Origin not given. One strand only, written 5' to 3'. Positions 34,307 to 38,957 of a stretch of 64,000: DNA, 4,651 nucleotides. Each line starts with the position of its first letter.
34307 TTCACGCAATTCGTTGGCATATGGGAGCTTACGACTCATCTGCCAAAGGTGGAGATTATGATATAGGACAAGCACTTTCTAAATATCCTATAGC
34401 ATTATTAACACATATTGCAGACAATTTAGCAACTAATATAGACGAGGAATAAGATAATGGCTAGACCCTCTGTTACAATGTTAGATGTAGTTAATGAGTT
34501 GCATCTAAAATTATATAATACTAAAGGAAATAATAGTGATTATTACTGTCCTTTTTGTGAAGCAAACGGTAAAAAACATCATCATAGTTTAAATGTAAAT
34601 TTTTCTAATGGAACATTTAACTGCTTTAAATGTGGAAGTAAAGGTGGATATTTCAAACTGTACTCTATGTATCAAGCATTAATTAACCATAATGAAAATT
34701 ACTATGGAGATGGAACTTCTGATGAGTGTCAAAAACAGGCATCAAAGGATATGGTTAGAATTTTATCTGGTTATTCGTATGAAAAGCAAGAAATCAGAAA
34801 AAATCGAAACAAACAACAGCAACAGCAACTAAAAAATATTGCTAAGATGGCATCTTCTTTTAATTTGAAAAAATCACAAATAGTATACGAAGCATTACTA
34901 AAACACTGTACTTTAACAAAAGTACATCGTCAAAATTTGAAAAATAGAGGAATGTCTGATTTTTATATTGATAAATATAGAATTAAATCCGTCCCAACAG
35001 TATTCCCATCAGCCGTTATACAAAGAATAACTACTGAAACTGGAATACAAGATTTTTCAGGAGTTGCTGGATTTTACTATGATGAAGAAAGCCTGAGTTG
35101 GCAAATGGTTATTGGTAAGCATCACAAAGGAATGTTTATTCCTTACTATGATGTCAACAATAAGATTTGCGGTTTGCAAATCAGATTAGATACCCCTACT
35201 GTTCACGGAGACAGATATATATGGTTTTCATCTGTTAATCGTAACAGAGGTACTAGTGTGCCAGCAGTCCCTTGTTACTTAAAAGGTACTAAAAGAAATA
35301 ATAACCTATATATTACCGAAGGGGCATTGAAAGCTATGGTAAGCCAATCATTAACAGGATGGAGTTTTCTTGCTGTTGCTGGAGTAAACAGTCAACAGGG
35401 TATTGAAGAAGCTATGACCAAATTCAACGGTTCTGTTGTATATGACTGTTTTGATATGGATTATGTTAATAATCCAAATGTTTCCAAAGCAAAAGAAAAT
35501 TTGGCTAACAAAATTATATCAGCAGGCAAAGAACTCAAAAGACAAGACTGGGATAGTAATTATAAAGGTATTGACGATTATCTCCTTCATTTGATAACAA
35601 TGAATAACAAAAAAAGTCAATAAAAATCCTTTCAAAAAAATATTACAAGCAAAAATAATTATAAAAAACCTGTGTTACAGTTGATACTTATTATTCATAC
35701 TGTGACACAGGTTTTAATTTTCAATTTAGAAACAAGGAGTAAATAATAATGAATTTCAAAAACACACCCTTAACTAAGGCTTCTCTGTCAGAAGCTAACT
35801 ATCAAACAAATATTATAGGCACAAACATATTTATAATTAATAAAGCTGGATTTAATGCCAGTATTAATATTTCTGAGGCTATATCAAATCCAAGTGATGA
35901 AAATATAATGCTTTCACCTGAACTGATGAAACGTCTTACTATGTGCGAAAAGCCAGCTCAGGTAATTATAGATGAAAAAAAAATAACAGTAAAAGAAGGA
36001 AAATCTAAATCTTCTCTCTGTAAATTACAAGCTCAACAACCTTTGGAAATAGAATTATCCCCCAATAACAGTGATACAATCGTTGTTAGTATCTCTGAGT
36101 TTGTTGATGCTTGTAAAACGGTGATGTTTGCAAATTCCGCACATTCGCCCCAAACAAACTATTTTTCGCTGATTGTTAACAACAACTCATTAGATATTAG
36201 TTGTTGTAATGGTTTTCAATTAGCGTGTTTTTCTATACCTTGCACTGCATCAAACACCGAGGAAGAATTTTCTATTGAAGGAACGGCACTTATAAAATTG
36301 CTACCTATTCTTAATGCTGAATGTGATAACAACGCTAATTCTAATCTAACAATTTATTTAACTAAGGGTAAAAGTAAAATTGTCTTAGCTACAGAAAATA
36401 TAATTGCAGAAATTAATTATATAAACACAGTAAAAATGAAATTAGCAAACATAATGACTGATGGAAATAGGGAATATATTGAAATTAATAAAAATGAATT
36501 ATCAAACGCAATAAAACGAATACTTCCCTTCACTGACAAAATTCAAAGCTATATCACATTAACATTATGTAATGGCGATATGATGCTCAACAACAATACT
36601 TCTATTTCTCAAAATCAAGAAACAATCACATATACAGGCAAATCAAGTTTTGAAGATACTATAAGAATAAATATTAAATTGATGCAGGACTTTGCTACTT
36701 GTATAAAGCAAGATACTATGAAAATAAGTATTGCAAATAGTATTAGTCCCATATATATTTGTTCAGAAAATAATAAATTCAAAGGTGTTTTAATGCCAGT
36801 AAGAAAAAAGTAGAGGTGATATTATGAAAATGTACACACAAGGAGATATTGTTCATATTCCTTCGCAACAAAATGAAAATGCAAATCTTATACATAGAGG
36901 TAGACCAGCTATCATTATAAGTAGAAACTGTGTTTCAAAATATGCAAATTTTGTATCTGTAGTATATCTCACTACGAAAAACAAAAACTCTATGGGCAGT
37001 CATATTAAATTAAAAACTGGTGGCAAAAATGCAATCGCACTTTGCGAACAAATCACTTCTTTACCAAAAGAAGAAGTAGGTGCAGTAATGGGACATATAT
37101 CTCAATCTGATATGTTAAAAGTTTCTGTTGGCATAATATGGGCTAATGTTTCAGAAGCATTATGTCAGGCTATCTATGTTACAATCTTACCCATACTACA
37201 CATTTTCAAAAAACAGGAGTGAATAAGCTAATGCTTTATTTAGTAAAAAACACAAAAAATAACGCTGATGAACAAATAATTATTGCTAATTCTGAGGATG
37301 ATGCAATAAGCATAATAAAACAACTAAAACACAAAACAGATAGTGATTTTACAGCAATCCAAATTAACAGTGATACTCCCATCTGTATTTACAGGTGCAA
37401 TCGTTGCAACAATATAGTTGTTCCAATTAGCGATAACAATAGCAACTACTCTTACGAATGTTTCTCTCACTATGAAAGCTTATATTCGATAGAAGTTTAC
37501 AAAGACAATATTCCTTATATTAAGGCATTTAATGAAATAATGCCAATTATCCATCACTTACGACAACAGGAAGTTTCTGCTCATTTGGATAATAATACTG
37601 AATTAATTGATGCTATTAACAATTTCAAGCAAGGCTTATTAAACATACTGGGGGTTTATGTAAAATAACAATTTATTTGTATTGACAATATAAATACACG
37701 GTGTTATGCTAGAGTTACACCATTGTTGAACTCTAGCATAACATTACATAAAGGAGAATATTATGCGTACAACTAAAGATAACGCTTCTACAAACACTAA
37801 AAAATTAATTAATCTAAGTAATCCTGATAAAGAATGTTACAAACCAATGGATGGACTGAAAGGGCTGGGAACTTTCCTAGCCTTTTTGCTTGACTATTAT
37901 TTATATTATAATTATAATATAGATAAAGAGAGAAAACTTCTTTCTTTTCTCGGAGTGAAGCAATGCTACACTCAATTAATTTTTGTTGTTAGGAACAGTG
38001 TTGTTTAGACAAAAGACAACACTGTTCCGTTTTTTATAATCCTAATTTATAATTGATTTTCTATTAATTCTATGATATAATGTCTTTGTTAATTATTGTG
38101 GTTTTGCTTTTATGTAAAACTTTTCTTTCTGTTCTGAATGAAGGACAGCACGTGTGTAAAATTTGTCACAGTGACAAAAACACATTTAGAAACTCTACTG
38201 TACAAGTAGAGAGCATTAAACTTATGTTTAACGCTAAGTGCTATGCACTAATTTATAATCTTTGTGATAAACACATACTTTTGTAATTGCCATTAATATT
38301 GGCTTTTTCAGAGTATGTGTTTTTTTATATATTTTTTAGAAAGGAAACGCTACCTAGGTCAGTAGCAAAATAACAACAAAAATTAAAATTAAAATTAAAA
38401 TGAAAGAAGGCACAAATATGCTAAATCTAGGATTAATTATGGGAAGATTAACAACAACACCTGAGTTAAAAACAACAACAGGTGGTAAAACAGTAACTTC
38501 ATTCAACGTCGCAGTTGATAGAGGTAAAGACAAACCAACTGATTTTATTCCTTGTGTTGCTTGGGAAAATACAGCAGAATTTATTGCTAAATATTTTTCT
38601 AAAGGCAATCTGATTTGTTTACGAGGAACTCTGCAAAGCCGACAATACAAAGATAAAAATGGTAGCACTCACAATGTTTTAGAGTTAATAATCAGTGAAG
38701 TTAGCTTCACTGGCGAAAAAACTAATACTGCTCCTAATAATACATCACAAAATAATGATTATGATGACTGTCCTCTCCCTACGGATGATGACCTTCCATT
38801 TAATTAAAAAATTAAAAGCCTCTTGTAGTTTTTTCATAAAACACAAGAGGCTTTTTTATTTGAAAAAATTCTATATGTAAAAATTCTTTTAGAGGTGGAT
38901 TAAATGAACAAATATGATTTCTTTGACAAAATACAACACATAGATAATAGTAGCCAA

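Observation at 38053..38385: Four-copy structured RNA module, promoter to terminator, heading the establishment operons (exemplar: copy upstream of ssb)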

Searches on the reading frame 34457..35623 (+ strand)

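Call 11: search_protein_families(library=pfam, proteins=[window:34457-35623:+], max_evalue=0.001)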
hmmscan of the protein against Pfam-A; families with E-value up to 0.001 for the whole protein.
window:34457-35623:+ (388 aa): 2 families
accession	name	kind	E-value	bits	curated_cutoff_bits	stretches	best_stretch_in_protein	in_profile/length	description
PF12965.13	DUF3854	-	9.4e-10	38.9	23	1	283-377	12-124/130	Domain of unknown function (DUF3854)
PF01807.25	Zn_ribbon_DnaG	-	0.00015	21.9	24.9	1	7-73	14-74/98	CHC2 zinc finger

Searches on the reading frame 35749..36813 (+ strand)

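Call 11: search_protein_families(library=pfam, proteins=[window:35749-36813:+], max_evalue=0.001)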
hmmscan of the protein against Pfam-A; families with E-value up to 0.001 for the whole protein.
window:35749-36813:+ (354 aa): 1 family
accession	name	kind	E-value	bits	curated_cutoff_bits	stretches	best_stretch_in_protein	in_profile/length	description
PF02768.20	DNA_pol3_beta_3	-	5.6e-06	26.6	27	1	240-352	8-121/121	DNA polymerase III beta subunit, C-terminal domain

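Call 103: search_protein_families(library=ncbifam, proteins=[window:35749-36813:+], max_evalue=0.001)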
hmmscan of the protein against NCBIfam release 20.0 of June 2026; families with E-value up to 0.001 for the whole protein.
window:35749-36813:+ (354 aa): 0 families

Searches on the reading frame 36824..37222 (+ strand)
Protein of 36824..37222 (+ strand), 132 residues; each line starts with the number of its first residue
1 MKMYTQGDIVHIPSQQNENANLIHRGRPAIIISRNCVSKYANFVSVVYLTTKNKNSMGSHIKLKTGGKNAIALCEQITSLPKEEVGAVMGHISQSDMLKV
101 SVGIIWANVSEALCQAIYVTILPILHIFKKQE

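Call 11: search_protein_families(library=pfam, proteins=[window:36824-37222:+], max_evalue=0.001)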
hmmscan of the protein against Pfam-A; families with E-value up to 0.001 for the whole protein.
window:36824-37222:+ (132 aa): 1 family
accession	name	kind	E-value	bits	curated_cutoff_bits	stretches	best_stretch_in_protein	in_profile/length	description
PF02452.23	PemK_toxin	-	3.1e-15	56.8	23.1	1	6-102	2-103/109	PemK-like, MazF-like toxin of type II toxin-antitoxin system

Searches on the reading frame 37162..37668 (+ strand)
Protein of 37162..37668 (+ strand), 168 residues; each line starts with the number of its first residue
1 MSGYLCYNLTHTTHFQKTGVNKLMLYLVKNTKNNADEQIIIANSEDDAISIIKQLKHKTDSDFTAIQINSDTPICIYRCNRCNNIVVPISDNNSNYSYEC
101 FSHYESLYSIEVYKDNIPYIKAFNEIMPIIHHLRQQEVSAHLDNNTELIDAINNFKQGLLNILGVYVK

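Call 11: search_protein_families(library=pfam, proteins=[window:37162-37668:+], max_evalue=0.001)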
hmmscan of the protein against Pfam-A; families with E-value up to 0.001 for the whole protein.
window:37162-37668:+ (168 aa): 0 families

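Call 94: search_protein_families(library=pfam, proteins=[window:37162-37668:+], max_evalue=1)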
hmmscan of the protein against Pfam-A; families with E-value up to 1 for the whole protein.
window:37162-37668:+ (168 aa): 3 families
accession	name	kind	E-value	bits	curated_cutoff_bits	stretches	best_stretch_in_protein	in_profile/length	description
PF02965.22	Met_synt_B12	-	0.039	13.8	25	1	110-167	75-127/273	Vitamin B12 dependent methionine synthase, activation domain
PF24785.1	RXYLT1_C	-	0.051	13.4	27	1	52-159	68-174/187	RXYLT1 C-terminal domain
PF06397.17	Desulfoferrod_N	-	0.75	9.9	23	0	76-87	6-17/36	Desulfoferrodoxin, N-terminal domain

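Call 102: search_protein_families(library=phrogs, proteins=[window:37162-37668:+], max_evalue=0.001)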
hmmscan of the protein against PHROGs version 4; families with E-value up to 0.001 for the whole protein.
window:37162-37668:+ (168 aa): 0 families

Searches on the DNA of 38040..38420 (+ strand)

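Call 8: search_dna_similar(query=window:38040-38400:+, collection=plasmids, mode=distant, max_rows=40)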
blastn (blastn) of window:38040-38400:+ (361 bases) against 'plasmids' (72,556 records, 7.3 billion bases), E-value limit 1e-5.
No match.

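Call 9: search_dna_similar(query=window:38040-38400:+, collection=phages, mode=distant, max_rows=20)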
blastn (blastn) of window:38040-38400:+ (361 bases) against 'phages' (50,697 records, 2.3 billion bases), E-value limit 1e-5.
No match.

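Call 63: search_rna_families(source=window, start=38040, end=38420, threshold=evalue, max_evalue=10)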
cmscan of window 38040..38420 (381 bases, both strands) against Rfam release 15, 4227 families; matches with E-value up to 10: 1.
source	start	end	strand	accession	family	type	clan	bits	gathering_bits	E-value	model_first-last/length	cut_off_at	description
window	38163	38280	-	RF01669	P14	Gene; sRNA;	-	11.7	45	9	1-146/146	no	Pseudomonas sRNA P14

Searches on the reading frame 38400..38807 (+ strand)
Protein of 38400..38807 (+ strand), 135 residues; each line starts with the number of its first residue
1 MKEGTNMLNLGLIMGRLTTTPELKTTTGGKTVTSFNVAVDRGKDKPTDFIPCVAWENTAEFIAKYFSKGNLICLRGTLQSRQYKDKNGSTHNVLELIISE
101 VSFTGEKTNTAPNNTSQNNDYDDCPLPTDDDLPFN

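Call 12: search_protein_families(library=pfam, proteins=[window:38400-38807:+], max_evalue=0.001)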
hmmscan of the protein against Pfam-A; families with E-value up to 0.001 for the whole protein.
window:38400-38807:+ (135 aa): 1 family
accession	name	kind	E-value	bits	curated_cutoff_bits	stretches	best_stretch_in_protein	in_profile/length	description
PF00436.31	SSB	-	4.3e-26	91.4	26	1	11-103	4-103/104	Single-strand binding protein family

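Call 29: find_homologous_proteins(query=window:38418-38807:+)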
Query window:38418-38807:+ (129 aa): 774 proteins with E <= 0.001 among 779 candidates; the best 120 are listed.
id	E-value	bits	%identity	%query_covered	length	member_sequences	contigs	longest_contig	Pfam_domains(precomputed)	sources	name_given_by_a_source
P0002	6.1e-82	290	100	100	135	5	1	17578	PF00436.32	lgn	-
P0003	6.4e-35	138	54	99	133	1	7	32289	PF00436.32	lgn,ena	-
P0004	9.5e-34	134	51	99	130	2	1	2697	PF00436.32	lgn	-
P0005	2.1e-33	133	52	99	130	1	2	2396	PF00436.32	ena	-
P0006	6.2e-33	131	50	99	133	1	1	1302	PF00436.32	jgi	jgi:single-strand DNA-binding protein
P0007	6.3e-33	131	49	99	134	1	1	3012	PF00436.32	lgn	-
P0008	8.6e-33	131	53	98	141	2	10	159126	PF00436.32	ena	-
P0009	1.3e-32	130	52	88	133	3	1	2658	PF00436.32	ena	-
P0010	1.6e-32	130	53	99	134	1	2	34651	PF00436.32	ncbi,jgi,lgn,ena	-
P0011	1.8e-32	130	52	99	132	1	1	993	PF01336.32,PF00436.32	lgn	-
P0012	3.1e-32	129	53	99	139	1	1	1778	PF00436.32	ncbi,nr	ncbi:MAG: single-stranded DNA-binding protein [Acutalibacteraceae bacterium]|nr:single-stranded DNA-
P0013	7.6e-32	128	50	99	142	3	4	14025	PF00436.32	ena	-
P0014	1.8e-31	127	50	99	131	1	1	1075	PF01336.32,PF00436.32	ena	-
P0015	2.7e-31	126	51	99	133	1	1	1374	PF01336.32,PF00436.32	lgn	-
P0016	2.7e-31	126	49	99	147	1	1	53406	PF00436.32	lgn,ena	-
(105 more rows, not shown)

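Call 32: find_encoding_contigs(protein=P0002, flank=10000, max_places=4)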
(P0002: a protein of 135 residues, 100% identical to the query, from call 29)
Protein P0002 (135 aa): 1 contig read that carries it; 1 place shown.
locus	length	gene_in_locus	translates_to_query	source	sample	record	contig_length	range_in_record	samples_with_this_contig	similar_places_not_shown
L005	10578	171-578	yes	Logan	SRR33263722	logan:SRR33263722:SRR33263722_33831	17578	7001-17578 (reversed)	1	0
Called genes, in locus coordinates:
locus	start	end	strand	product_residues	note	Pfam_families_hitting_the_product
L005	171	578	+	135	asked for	PF00436:SSB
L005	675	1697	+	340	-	-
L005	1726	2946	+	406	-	PF09588:YqaJ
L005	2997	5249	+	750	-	PF14490:HHH_RecD2, PF00580:UvrD-helicase (weak), PF05970:PIF1 (weak), PF13604:AAA_30, PF13245:AAA_19, PF13401:AAA_22 (weak), PF18335:SH3_13, PF13538:UvrD_C_2, +2 more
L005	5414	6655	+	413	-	PF00589:Phage_integrase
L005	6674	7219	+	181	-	-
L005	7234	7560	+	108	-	-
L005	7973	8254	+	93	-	-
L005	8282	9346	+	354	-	-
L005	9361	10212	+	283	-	PF01656:CbiA, PF02374:ArsA_ATPase (weak), PF06564:CBP_BcsQ (faint), PF07015:VirC1 (faint), PF09140:MipZ (faint), PF10609:ParA, PF13614:AAA_31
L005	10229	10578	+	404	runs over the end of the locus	PF02195:ParB_N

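Call 33: find_encoding_contigs(protein=P0003, flank=10000, max_places=4)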
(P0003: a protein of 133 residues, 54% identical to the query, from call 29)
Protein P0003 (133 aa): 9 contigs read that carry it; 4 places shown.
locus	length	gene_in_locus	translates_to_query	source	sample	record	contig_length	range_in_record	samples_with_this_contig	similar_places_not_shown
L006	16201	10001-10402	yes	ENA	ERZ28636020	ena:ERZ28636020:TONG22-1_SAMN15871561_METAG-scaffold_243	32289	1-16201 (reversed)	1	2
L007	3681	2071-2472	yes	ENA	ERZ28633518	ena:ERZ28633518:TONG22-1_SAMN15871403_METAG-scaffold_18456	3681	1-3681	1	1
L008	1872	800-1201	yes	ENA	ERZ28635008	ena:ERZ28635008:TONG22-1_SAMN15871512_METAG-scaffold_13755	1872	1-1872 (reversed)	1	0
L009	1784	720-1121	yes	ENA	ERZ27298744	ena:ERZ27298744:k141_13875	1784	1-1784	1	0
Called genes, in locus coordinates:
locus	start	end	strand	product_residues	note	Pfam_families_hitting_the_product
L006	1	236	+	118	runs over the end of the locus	-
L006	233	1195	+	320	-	-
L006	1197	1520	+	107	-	-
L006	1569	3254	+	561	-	PF06605:Prophage_tail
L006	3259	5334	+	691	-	-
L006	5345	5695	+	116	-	-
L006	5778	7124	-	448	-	PF00239:Resolvase, PF07508:Recombinase (weak), PF13408:Zn_ribbon_recom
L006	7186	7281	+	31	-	-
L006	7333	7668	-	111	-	PF12844:HTH_19, PF13560:HTH_31, PF01381:HTH_3, PF13443:HTH_26 (weak)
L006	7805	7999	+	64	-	PF01381:HTH_3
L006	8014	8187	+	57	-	-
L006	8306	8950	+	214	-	-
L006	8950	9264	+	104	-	-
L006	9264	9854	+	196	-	-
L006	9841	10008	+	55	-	-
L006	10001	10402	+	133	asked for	PF00436:SSB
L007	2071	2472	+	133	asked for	PF00436:SSB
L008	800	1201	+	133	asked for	PF00436:SSB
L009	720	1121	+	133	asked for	PF00436:SSB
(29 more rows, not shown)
